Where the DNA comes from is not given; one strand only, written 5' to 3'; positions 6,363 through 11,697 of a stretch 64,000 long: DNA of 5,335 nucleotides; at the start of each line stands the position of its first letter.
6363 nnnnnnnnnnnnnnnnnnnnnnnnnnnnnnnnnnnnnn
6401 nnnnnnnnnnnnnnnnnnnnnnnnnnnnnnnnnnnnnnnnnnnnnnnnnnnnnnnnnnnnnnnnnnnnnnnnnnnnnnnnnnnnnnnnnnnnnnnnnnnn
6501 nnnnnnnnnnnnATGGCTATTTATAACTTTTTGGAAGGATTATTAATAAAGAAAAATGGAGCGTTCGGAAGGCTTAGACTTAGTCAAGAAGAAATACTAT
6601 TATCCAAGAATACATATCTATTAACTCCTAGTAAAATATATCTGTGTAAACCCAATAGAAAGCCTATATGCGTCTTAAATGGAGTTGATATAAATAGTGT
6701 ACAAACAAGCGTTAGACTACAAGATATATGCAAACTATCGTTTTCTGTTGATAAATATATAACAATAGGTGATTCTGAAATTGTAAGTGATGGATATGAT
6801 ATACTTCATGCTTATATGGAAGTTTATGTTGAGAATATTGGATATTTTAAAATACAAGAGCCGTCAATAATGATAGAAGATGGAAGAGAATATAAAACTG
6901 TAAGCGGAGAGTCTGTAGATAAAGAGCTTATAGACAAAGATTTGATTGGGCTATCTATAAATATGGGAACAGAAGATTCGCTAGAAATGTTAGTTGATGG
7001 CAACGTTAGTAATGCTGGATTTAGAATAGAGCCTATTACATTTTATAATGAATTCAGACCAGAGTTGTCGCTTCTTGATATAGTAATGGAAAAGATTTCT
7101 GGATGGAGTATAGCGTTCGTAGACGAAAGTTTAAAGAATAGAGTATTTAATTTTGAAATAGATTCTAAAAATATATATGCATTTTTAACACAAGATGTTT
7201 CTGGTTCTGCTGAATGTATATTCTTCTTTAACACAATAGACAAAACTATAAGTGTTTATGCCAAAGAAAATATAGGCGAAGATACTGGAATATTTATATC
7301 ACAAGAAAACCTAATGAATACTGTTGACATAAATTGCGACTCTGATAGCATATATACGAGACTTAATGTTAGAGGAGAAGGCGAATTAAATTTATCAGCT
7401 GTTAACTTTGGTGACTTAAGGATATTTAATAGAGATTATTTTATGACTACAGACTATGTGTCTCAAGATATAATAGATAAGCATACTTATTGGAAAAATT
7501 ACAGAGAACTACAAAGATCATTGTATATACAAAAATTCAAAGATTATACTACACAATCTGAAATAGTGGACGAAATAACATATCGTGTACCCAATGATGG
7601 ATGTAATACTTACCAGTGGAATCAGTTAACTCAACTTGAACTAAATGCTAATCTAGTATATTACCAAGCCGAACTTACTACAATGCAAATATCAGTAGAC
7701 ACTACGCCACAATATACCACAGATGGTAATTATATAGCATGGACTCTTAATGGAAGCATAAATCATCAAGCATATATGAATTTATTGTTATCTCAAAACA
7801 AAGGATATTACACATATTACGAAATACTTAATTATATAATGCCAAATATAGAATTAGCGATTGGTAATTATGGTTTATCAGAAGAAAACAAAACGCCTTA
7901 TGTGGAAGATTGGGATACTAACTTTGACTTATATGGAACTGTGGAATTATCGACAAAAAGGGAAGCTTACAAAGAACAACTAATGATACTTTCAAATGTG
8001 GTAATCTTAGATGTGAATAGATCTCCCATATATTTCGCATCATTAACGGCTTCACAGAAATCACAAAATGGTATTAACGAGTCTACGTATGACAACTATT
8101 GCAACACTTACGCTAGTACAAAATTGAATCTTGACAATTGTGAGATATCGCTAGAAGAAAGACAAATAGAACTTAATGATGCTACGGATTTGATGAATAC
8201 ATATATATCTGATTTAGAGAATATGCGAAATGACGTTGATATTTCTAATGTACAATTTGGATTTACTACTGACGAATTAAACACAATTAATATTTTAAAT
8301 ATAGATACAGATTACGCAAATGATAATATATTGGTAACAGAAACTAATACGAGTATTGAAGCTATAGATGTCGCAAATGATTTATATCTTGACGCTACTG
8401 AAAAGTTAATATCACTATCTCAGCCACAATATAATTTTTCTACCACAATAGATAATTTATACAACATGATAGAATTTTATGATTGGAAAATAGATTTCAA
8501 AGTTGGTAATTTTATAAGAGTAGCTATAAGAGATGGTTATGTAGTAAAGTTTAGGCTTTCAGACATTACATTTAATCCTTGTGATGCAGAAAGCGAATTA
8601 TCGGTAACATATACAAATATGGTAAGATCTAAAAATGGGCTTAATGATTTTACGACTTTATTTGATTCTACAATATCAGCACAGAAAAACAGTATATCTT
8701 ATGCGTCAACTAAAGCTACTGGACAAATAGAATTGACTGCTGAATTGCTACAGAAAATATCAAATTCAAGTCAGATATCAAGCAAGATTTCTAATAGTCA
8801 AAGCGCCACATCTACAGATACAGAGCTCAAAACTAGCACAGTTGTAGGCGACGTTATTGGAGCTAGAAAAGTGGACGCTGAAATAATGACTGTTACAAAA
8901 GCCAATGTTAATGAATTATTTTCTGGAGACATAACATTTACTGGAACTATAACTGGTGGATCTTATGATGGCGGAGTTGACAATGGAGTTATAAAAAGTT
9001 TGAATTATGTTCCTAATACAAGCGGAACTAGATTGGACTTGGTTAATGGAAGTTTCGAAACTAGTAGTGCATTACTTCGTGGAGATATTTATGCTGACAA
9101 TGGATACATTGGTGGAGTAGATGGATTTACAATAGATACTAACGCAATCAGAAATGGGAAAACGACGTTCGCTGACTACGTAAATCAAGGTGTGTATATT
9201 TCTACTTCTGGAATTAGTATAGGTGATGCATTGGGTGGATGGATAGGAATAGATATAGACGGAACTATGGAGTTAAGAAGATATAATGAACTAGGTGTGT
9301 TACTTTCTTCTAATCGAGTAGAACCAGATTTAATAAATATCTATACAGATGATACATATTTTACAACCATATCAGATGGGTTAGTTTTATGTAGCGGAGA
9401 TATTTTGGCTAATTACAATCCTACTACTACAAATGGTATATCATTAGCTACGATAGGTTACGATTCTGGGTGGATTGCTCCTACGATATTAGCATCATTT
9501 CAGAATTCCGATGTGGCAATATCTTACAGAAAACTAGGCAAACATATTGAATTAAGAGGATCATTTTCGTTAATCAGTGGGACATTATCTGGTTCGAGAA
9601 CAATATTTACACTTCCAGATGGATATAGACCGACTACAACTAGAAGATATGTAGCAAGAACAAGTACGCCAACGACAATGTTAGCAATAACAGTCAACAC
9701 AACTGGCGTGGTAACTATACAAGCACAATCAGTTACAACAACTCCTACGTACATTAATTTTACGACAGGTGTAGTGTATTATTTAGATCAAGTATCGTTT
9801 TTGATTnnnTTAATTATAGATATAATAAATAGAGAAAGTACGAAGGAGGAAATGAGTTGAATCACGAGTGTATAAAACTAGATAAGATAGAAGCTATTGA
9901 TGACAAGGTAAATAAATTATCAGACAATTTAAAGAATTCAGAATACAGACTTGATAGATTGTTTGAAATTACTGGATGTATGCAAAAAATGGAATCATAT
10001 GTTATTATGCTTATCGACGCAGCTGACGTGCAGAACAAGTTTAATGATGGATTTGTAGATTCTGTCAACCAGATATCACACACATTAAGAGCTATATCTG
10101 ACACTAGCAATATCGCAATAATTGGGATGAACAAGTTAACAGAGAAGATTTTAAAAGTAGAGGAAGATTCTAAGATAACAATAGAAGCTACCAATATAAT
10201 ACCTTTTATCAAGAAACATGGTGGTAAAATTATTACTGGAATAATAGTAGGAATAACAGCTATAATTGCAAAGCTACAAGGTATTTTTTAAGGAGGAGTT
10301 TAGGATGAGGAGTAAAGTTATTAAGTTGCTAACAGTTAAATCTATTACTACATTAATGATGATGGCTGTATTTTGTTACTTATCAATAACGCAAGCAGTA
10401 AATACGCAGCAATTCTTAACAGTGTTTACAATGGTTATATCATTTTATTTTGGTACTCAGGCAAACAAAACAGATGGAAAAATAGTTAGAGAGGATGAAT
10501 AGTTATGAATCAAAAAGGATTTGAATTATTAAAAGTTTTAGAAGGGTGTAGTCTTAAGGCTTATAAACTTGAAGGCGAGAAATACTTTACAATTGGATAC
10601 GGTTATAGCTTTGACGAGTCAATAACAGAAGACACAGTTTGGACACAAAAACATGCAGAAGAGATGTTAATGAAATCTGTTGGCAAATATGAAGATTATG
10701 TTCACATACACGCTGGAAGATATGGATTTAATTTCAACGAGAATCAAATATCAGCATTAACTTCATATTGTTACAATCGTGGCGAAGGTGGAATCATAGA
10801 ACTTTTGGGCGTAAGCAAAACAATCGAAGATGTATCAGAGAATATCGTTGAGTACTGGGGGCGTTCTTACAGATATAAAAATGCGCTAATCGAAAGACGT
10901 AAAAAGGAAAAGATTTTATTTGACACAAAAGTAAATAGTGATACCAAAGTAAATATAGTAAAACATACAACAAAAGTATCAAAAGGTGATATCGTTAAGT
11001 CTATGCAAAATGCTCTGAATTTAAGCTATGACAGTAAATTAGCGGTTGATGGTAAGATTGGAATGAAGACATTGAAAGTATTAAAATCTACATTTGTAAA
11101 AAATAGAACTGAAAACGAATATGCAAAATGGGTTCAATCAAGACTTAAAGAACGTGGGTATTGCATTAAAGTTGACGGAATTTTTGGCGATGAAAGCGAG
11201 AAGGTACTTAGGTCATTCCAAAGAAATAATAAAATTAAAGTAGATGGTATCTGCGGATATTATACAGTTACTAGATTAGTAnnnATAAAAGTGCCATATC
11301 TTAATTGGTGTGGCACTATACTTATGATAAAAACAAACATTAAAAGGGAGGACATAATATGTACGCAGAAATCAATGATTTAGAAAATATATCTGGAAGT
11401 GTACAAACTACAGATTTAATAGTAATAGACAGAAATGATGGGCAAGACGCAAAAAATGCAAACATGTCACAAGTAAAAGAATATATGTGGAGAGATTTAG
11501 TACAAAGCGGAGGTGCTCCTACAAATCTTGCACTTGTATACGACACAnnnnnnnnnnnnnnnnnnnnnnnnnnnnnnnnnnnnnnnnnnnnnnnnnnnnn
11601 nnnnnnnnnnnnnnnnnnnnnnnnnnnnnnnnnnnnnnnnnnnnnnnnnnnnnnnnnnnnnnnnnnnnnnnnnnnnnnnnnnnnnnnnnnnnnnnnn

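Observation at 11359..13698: Large SGNH/GDSL esterase-domain protein placed after the lysis cassette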

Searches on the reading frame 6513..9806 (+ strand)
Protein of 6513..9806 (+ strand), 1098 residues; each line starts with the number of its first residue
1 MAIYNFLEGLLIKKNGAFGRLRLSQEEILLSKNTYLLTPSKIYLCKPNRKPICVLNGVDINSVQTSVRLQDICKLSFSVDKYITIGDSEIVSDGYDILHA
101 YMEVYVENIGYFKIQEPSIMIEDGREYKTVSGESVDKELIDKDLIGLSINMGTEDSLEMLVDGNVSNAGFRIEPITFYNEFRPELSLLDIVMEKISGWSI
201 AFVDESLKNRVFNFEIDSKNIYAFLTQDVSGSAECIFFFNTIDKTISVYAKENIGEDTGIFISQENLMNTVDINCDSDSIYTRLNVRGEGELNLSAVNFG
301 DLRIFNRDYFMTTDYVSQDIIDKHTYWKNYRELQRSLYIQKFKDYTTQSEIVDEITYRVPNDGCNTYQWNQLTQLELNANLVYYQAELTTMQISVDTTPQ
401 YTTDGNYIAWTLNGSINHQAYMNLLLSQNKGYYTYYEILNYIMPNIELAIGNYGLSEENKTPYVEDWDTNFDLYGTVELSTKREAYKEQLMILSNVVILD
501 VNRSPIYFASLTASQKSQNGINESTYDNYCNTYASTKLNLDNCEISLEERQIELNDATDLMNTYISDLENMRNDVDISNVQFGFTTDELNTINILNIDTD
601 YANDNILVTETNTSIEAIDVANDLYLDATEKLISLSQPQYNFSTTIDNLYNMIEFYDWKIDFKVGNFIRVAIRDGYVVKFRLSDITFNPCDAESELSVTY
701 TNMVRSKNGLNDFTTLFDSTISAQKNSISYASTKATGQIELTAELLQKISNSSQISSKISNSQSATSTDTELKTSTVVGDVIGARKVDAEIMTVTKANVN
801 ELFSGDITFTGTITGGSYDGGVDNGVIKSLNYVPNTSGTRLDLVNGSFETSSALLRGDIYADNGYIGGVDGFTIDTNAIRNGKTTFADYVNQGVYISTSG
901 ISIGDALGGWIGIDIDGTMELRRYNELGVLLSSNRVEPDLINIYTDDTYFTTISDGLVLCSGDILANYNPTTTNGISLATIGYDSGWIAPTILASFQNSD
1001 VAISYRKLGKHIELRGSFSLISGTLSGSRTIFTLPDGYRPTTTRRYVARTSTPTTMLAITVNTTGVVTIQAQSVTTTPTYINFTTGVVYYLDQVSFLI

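Call 4: search_protein_families(library=phrogs, proteins=[window:6513-9806:+], max_evalue=0.001)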
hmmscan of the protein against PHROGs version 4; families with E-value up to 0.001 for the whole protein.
window:6513-9806:+ (1098 aa): 2 families
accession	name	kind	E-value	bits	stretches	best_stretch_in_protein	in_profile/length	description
phrog_6211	-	tail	5.5e-26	91.8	1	41-734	19-539/1168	minor tail protein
phrog_9468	-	unknown function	0.00013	22.9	0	1027-1075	65-111/127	-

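Call 20: search_protein_families(library=pfam, proteins=[window:6513-9806:+], max_evalue=0.01)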
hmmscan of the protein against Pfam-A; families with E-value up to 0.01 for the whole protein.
window:6513-9806:+ (1098 aa): 1 family
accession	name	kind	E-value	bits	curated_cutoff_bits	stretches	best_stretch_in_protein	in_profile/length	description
PF24049.1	YOMG_N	-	0.00011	22.7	27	1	44-130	1-87/89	YOMG N-terminal domain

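Call 22: search_dna_similar(query=window:6513-9806:+, collection=phages, mode=protein, max_rows=15)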
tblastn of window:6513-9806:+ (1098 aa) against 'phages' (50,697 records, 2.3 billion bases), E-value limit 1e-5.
Records with a match: 2; places in all: 2; records where one place covers at least 80% of the query: 0.
Best place of each record, by identity: <60% 2.
By first word of the organism name: Bacteriophage 2.
By host as written in the record: - 2.
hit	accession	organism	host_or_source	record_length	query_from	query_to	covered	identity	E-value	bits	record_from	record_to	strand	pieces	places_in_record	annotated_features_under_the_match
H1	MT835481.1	Bacteriophage sp.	human fecal samples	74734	42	437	36%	27.6%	3e-20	103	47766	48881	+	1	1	record has no annotation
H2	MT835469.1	Bacteriophage sp.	human fecal samples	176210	122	297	16%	28.0%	5e-8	64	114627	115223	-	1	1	record has no annotation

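Call 94: search_protein_families(library=ncbifam, proteins=[window:6513-9806:+], max_evalue=0.01)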
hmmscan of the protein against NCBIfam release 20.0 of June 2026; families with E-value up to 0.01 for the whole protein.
window:6513-9806:+ (1098 aa): 0 families

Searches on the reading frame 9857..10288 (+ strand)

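Call 4: search_protein_families(library=phrogs, proteins=[window:9857-10288:+], max_evalue=0.001)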
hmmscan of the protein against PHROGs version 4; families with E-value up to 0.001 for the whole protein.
window:9857-10288:+ (144 aa): 0 families

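Call 20: search_protein_families(library=pfam, proteins=[window:9857-10288:+], max_evalue=0.01)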
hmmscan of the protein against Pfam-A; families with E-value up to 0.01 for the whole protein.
window:9857-10288:+ (144 aa): 0 families

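Call 94: search_protein_families(library=ncbifam, proteins=[window:9857-10288:+], max_evalue=0.01)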
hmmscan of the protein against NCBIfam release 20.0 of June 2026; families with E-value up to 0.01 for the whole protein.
window:9857-10288:+ (144 aa): 1 family
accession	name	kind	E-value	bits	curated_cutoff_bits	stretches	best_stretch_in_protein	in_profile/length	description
NF049951.1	HglthnlMButDhIsoH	equivalog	0.0052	16.2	350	1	15-89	55-126/226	1-hydroxy-2-glutathionyl-2-methyl-3-butene dehydrogenase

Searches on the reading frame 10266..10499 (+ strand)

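Call 4: search_protein_families(library=phrogs, proteins=[window:10266-10499:+], max_evalue=0.001)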
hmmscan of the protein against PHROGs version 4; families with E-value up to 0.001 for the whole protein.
window:10266-10499:+ (78 aa): 2 families
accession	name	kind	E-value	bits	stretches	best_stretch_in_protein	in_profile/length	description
phrog_13256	-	unknown function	2.5e-19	69.9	1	19-70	5-56/62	-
phrog_34399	-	unknown function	5.1e-07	30.5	1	27-63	14-49/57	-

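Call 20: search_protein_families(library=pfam, proteins=[window:10266-10499:+], max_evalue=0.01)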
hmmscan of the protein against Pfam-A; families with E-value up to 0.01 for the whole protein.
window:10266-10499:+ (78 aa): 0 families

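Call 94: search_protein_families(library=ncbifam, proteins=[window:10266-10499:+], max_evalue=0.01)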
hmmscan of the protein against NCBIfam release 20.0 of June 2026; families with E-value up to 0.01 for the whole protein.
window:10266-10499:+ (78 aa): 0 families

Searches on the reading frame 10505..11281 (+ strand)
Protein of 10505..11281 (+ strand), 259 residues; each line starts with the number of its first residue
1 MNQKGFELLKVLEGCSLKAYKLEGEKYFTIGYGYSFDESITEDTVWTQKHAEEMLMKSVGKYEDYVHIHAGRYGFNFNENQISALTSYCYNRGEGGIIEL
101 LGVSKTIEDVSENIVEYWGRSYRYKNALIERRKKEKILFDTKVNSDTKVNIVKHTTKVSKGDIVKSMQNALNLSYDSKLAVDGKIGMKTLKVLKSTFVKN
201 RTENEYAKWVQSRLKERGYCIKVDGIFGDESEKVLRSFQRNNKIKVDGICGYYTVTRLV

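Call 4: search_protein_families(library=phrogs, proteins=[window:10505-11281:+], max_evalue=0.001)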
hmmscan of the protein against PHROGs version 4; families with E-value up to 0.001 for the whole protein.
window:10505-11281:+ (259 aa): 10 families
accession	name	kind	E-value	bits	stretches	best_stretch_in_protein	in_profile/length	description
phrog_7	-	lysis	1.5e-19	70.6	1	2-190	555-755/873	endolysin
phrog_2649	-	lysis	1.2e-18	68.9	1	205-258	182-235/261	endolysin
phrog_1493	-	lysis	7.5e-14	52.7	1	154-254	188-301/394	endolysin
phrog_1224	-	head and packaging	3.1e-10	40.9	1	208-258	14-64/438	endolysin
phrog_33083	-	lysis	4.7e-08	33.1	1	2-141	4-142/456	endolysin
phrog_1512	-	lysis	3e-05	25.2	1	210-257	201-241/314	endolysin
phrog_6707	-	lysis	0.00013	22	0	209-256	190-240/311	endolysin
phrog_17214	-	lysis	0.00047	20.9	0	202-258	249-312/322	endolysin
phrog_16428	-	lysis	0.00052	19.8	0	203-256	459-516/520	endolysin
phrog_880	-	lysis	0.00071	20.1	0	201-258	370-431/435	endolysin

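Call 20: search_protein_families(library=pfam, proteins=[window:10505-11281:+], max_evalue=0.01)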
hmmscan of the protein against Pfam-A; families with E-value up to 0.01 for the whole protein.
window:10505-11281:+ (259 aa): 3 families
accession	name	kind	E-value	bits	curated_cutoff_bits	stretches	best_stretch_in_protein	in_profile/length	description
PF01471.23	PG_binding_1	-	2.4e-15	56.9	23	1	208-258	6-57/57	Putative peptidoglycan binding domain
PF00959.24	Phage_lysozyme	-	2e-14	54.5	22.3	1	12-135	3-125/125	Phage lysozyme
PF09374.15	PG_binding_3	-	3.5e-07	30.8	24.6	0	165-198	4-33/76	Predicted Peptidoglycan domain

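Call 94: search_protein_families(library=ncbifam, proteins=[window:10505-11281:+], max_evalue=0.01)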
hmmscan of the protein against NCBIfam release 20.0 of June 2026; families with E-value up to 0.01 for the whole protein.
window:10505-11281:+ (259 aa): 5 families
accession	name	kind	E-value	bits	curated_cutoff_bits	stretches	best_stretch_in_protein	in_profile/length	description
NF058676.1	BaGTA_endo_BgtA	equivalog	1.3e-11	44.5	315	1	2-148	5-156/220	gene transfer agent endolysin BgtA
NF052335.1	PdgHdaseHSB129560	equivalog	3.5e-11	43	500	1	177-258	245-328/330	peptidoglycan hydrolase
NF052336.1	PdgHdaseHSB100310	equivalog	6.4e-11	42.2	500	1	177-258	230-313/316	peptidoglycan hydrolase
TIGR02869.1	spore_SleB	equivalog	1e-09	38.5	236.5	1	208-258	17-68/201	spore cortex-lytic enzyme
NF052377.1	lmo1851_S41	exception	0.0064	15.2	725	1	196-258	382-445/468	lmo1851 family serine protease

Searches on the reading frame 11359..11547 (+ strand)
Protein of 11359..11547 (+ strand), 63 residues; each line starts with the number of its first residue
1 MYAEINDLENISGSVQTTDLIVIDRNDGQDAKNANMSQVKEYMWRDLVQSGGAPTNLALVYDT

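Call 51: find_homologous_proteins(query=window:11359-11547:+, max_evalue=10)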
Query seq(63 aa): no candidate shares three 5-residue words with the query. No homologue found.
